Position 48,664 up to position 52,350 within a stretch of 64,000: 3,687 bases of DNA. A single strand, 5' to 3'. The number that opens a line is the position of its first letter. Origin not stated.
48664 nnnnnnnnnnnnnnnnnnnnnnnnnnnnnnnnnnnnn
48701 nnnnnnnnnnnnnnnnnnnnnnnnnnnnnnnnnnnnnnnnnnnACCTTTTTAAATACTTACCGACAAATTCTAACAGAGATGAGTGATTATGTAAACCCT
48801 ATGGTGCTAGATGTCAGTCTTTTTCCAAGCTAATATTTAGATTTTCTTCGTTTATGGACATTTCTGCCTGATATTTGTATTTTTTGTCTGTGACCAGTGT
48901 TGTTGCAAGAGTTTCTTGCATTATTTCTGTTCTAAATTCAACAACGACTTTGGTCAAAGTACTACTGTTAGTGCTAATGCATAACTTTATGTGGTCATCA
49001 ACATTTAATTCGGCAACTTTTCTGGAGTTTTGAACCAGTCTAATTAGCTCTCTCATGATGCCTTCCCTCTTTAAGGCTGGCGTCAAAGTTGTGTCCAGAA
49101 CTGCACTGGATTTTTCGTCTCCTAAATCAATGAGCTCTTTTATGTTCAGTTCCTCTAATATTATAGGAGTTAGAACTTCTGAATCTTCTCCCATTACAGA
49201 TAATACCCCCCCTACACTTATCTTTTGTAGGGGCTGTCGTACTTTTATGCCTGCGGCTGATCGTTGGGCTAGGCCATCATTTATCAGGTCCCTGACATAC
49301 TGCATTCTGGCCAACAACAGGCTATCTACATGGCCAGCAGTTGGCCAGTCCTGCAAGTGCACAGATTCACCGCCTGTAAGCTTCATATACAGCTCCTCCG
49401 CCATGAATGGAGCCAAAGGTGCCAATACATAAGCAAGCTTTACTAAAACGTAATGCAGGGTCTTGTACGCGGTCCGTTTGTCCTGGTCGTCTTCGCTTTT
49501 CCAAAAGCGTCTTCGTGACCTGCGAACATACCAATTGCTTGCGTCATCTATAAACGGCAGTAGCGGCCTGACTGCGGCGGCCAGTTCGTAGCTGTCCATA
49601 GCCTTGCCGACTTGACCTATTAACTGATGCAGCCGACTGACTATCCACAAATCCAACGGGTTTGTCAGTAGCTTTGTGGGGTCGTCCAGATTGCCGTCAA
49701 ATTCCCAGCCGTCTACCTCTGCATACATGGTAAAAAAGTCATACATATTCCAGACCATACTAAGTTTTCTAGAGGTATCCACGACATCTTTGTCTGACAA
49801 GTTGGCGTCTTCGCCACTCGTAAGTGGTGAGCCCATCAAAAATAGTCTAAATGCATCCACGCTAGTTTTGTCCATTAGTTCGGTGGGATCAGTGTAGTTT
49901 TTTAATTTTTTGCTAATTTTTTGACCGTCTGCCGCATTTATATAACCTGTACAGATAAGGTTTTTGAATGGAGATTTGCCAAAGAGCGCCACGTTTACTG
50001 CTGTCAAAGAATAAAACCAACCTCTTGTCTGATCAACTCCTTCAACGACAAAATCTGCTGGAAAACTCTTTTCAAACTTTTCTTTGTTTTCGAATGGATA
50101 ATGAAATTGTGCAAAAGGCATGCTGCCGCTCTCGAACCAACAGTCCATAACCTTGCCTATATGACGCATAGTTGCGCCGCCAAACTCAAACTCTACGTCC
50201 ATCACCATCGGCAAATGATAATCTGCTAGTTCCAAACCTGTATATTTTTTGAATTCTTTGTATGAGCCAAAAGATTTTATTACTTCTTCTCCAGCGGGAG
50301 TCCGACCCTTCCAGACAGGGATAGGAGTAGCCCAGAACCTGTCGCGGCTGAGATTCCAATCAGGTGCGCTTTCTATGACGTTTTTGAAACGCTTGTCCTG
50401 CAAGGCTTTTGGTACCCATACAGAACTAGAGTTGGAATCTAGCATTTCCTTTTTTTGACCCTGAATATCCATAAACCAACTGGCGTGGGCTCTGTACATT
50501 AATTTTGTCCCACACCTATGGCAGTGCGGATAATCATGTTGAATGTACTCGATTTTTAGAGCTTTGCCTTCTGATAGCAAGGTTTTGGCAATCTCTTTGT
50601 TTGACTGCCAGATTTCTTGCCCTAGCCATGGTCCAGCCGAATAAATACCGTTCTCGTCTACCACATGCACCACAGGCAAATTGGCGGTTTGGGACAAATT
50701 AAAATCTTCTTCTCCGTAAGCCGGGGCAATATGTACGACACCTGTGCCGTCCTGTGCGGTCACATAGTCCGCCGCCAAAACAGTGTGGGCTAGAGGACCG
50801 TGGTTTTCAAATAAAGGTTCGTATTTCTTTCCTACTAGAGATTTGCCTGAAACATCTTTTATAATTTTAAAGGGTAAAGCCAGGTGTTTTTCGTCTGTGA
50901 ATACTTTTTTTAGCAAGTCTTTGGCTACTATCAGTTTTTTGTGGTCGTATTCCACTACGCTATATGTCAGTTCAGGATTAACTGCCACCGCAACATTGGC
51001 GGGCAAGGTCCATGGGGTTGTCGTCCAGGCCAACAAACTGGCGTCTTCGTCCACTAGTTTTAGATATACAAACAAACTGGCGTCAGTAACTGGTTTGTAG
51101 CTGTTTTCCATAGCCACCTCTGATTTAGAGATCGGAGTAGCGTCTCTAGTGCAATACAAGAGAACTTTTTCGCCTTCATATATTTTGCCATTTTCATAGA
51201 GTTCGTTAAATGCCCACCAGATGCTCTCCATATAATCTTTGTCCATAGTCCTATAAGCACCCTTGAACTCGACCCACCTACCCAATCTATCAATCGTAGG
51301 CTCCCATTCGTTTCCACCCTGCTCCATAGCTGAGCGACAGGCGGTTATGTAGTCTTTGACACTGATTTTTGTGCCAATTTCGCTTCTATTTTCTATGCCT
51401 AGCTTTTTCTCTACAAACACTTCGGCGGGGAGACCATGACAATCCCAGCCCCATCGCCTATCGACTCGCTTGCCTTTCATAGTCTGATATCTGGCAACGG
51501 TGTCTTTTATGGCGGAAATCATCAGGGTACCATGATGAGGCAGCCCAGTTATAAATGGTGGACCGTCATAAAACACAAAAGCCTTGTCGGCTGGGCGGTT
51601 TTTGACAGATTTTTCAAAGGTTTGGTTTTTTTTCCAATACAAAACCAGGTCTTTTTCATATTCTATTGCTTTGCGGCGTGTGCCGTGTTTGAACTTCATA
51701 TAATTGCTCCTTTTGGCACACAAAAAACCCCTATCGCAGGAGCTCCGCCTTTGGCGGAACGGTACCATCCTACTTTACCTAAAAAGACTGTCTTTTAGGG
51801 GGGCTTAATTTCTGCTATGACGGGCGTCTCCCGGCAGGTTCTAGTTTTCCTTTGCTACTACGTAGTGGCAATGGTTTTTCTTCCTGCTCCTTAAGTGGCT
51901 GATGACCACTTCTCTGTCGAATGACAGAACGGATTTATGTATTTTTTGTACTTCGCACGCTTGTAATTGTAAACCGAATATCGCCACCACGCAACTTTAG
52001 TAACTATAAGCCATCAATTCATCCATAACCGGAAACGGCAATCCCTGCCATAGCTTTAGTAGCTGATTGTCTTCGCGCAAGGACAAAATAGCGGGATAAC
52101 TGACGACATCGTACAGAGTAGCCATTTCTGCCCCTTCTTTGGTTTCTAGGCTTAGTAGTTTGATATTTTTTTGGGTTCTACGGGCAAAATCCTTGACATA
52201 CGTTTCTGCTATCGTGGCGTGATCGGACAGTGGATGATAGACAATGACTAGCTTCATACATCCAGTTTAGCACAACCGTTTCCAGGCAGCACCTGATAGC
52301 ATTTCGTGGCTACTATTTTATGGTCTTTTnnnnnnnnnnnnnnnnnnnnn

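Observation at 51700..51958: ileS T-box leader whose AUC specifier sits in a small terminal hairpin loop (short Stem-I type)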

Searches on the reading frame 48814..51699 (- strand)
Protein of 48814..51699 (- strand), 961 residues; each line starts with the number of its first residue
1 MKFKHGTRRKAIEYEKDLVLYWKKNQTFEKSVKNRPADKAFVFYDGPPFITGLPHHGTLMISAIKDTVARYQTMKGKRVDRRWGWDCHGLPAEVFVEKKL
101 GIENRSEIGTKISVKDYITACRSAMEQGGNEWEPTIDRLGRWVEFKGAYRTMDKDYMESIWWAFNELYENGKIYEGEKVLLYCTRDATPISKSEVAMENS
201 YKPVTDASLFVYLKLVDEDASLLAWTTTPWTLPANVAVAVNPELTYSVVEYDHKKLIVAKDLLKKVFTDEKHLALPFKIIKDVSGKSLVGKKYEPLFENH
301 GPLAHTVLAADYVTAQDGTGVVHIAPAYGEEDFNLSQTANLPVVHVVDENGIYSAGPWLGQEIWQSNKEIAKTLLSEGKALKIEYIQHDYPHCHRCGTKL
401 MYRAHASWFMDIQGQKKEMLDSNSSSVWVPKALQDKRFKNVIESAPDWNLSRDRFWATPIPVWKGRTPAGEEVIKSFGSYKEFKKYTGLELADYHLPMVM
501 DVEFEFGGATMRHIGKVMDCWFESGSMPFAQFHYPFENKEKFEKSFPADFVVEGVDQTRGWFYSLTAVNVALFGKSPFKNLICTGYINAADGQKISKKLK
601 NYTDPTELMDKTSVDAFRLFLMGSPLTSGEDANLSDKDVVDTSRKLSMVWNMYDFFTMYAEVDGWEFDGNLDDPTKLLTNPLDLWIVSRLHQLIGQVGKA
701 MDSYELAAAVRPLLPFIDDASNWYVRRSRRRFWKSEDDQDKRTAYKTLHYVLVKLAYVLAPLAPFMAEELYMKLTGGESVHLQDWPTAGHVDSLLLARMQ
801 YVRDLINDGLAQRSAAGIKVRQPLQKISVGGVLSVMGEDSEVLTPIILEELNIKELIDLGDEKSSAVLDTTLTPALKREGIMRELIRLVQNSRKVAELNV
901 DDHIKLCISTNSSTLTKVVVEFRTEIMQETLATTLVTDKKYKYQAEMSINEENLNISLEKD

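Call 9: find_related_loci(query=window:48814-51699:-, collection=genome_contigs, flank=3000)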
Query window:48814-51699:- (961 aa) in genome_contigs; peptide patterns used: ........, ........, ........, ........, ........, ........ (x = any residue, [..] = any of these).
599 stretches matched a pattern (row limit reached: there are more); 593 encode a relative of the query (tblastn E <= 1e-3); the best 80 are kept; 80 distinct loci.
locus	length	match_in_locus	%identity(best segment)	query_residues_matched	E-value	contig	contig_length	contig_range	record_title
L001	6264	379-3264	71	1-960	0e+0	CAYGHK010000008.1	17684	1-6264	MAG TPA_asm: uncultured Candidatus Saccharibacteria bacterium isolate ERP113451_co1_206 genome assembly, contig: NODE_37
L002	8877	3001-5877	70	1-959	0e+0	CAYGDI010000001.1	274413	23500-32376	MAG TPA_asm: uncultured Candidatus Saccharibacteria bacterium isolate ERP113451_co1_239 genome assembly, contig: NODE_5_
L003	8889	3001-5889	69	1-960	0e+0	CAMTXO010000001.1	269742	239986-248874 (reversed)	MAG: uncultured Candidatus Saccharibacteria bacterium isolate G02_MAG_00009 genome assembly, contig: G02_MAG_00009_00000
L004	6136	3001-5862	69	1-959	0e+0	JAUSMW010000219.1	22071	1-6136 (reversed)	MAG: Candidatus Saccharibacteria bacterium isolate E19_maxbin.112_sub E19_k141_664319, whole genome shotgun sequence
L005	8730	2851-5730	69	1-960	0e+0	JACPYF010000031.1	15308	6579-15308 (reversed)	MAG: Candidatus Saccharibacteria bacterium isolate NC_groundwater_856_Pr1_B-0.1um_45_9 Montesol18_Bp1_scaffold_1437409,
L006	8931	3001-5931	67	1-959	0e+0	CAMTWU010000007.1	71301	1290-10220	MAG: uncultured Candidatus Saccharibacteria bacterium isolate G02_MAG_00010 genome assembly, contig: G02_MAG_00010_00000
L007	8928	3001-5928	66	1-960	0e+0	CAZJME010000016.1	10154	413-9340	MAG TPA_asm: uncultured Candidatus Saccharibacteria bacterium isolate SRP135725_co1_616 genome assembly, contig: NODE_93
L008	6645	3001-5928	65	1-960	0e+0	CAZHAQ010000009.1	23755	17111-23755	MAG TPA_asm: uncultured Candidatus Saccharibacteria bacterium isolate SRP268622_co1_526 genome assembly, contig: NODE_44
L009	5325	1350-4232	66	1-960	0e+0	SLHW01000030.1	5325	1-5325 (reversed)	MAG: Candidatus Saccharibacteria bacterium isolate CSSed165cm_172 CSSed16-5cm-78259, whole genome shotgun sequence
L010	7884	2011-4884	65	1-960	0e+0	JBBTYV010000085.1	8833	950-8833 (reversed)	MAG: Patescibacteria group bacterium isolate H52-bin149_1 H52_bin149_1_000000000085, whole genome shotgun sequence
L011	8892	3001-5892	65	1-960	0e+0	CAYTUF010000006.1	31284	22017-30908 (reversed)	MAG TPA_asm: uncultured Candidatus Saccharibacteria bacterium isolate SRP263991_co5_85 genome assembly, contig: NODE_295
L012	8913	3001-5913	65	1-960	0e+0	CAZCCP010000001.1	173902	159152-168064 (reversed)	MAG TPA_asm: uncultured Candidatus Saccharibacteria bacterium isolate SRP200132_co1_638 genome assembly, contig: NODE_68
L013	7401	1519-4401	65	1-960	0e+0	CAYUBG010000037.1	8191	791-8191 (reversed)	MAG TPA_asm: uncultured Candidatus Saccharibacteria bacterium isolate SRP170004_co1_3 genome assembly, contig: NODE_1426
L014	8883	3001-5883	65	1-960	0e+0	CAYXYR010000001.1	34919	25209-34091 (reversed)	MAG TPA_asm: uncultured Candidatus Saccharibacteria bacterium isolate SRP135725_co3_632 genome assembly, contig: NODE_85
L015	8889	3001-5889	65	1-960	0e+0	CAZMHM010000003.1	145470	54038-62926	MAG TPA_asm: uncultured Candidatus Saccharibacteria bacterium isolate SRP296810_co1_117 genome assembly, contig: NODE_10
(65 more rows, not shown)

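Call 60: search_protein_families(library=pfam, proteins=[window:48814-51699:-], max_evalue=0.001)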
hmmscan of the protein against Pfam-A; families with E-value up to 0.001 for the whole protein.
window:48814-51699:- (961 aa): 5 families
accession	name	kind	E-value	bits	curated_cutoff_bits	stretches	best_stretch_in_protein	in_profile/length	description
PF00133.28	tRNA-synt_1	-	2.1e-119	399.4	22.7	1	21-628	5-409/414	tRNA synthetases class I (I, L, M and V)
PF08264.19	Anticodon_1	-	7.6e-31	107.4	25.1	1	683-826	1-146/148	Anticodon-binding domain of tRNA ligase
PF19302.4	DUF5915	-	1.1e-21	77.7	27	1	824-960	57-194/195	Domain of unknown function (DUF5915)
PF09334.17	tRNA-synt_1g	-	5.1e-15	55.6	20.1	1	48-197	8-137/391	tRNA synthetases class I (M)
PF13603.12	tRNA-synt_1_2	-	0.00027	20.9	25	1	306-350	99-143/185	Leucyl-tRNA synthetase, editing domain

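Call 61: search_protein_families(library=ncbifam, proteins=[window:48814-51699:-], max_evalue=0.001)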
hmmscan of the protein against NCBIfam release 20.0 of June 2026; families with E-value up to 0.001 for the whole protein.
window:48814-51699:- (961 aa): 16 families
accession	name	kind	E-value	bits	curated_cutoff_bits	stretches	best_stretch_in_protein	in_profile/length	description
TIGR00392.1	ileS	equivalog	2.6e-241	803.4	621.4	1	11-830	8-850/861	isoleucine--tRNA ligase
NF000258.1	MupB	exception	2.9e-199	664.4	1900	2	12-856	6-846/1033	mupirocin-resistant isoleucine--tRNA ligase MupB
NF000257.1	MupA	exception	8.5e-194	646.2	1900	2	10-861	4-848/1024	mupirocin-resistant isoleucine--tRNA ligase MupA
TIGR00422.1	valS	equivalog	1.5e-121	407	612.1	2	286-848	238-776/863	valine--tRNA ligase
NF009687.0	PRK13208.1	equivalog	5.7e-111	372.1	738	2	287-832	238-764/801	valine--tRNA ligase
NF004349.1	PRK05729.1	equivalog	6.2e-100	335.7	704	2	306-825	249-737/860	valine--tRNA ligase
NF040702.1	ileS_w_GNAT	exception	9.1e-93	311.6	1999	2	254-779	446-961/1100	isoleucine--tRNA ligase, N-acetyltransferase domain-containing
NF011492.0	PRK14900.1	equivalog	1.7e-58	198.3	1783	2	286-824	247-764/1044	valine--tRNA ligase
NF008957.0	PRK12300.1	subfamily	4.2e-58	197.1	677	2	14-333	9-322/946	leucine--tRNA ligase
TIGR00395.1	leuS_arch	equivalog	2.6e-52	178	648.5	2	15-333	4-316/938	leucine--tRNA ligase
NF000540.1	alt_ValS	exception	3.8e-52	177.3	900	2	360-829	339-800/827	valine--tRNA ligase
TIGR00396.1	leuS_bact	equivalog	6.2e-32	110.6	548.4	2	213-788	231-773/843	leucine--tRNA ligase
TIGR00398.1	metG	equivalog_domain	4e-25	88.5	336.35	2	578-771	312-498/530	methionine--tRNA ligase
NF008900.0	PRK12267.1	equivalog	1.2e-18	67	598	2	517-770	224-472/648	methionine--tRNA ligase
NF001100.0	PRK00133.1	equivalog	2.4e-14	52.8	587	1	579-775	316-503/676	methionine--tRNA ligase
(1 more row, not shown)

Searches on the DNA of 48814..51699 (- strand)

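Call 58: search_rna_families(sources=[L016, L056, L027, L068, L003, L025, L039, L072, L043, L014, L061, L053, L015, L011, L064, L024], threshold=gathering)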
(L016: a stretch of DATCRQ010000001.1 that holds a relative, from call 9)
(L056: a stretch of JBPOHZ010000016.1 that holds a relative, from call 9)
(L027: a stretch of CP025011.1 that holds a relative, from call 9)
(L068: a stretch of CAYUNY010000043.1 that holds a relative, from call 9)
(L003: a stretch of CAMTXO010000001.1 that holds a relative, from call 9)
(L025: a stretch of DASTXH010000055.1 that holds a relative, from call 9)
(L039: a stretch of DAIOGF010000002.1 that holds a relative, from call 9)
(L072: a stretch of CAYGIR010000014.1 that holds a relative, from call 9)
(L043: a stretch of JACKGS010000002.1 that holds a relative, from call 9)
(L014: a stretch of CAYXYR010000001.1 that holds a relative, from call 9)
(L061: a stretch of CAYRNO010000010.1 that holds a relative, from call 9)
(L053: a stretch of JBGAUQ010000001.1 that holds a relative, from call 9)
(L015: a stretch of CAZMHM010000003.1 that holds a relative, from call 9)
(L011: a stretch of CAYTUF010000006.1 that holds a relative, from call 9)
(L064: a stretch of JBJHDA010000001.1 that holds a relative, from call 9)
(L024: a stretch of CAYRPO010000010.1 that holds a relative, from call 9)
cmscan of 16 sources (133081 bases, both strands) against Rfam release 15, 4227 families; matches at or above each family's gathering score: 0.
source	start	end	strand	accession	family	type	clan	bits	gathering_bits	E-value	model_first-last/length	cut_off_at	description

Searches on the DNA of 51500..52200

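Call 3: search_rna_families(source=window, start=51500, end=52200, threshold=evalue, max_evalue=10, show_alignments=5)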
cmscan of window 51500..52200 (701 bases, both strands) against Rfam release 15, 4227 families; matches with E-value up to 10: 4.
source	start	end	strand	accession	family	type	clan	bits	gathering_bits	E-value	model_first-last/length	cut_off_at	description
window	51735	51958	-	RF00230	T-box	Cis-reg; leader;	-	18.4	93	0.087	1-219/219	no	T-box leader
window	51597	51646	-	RF01153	sn3060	Gene; snRNA; snoRNA; CD-box;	-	16.4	45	2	1-67/67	no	Small nucleolar RNA sn3060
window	51890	51930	-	RF02922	RAGATH-32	Cis-reg;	-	13.9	41.8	1.7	36-75/78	no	RAGATH-32 RNA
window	52174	52196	-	RF02117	FMR1-AS1_1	Gene; lncRNA;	-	11.1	40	8.4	34-56/56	no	FMR1 antisense RNA 1 conserved region 1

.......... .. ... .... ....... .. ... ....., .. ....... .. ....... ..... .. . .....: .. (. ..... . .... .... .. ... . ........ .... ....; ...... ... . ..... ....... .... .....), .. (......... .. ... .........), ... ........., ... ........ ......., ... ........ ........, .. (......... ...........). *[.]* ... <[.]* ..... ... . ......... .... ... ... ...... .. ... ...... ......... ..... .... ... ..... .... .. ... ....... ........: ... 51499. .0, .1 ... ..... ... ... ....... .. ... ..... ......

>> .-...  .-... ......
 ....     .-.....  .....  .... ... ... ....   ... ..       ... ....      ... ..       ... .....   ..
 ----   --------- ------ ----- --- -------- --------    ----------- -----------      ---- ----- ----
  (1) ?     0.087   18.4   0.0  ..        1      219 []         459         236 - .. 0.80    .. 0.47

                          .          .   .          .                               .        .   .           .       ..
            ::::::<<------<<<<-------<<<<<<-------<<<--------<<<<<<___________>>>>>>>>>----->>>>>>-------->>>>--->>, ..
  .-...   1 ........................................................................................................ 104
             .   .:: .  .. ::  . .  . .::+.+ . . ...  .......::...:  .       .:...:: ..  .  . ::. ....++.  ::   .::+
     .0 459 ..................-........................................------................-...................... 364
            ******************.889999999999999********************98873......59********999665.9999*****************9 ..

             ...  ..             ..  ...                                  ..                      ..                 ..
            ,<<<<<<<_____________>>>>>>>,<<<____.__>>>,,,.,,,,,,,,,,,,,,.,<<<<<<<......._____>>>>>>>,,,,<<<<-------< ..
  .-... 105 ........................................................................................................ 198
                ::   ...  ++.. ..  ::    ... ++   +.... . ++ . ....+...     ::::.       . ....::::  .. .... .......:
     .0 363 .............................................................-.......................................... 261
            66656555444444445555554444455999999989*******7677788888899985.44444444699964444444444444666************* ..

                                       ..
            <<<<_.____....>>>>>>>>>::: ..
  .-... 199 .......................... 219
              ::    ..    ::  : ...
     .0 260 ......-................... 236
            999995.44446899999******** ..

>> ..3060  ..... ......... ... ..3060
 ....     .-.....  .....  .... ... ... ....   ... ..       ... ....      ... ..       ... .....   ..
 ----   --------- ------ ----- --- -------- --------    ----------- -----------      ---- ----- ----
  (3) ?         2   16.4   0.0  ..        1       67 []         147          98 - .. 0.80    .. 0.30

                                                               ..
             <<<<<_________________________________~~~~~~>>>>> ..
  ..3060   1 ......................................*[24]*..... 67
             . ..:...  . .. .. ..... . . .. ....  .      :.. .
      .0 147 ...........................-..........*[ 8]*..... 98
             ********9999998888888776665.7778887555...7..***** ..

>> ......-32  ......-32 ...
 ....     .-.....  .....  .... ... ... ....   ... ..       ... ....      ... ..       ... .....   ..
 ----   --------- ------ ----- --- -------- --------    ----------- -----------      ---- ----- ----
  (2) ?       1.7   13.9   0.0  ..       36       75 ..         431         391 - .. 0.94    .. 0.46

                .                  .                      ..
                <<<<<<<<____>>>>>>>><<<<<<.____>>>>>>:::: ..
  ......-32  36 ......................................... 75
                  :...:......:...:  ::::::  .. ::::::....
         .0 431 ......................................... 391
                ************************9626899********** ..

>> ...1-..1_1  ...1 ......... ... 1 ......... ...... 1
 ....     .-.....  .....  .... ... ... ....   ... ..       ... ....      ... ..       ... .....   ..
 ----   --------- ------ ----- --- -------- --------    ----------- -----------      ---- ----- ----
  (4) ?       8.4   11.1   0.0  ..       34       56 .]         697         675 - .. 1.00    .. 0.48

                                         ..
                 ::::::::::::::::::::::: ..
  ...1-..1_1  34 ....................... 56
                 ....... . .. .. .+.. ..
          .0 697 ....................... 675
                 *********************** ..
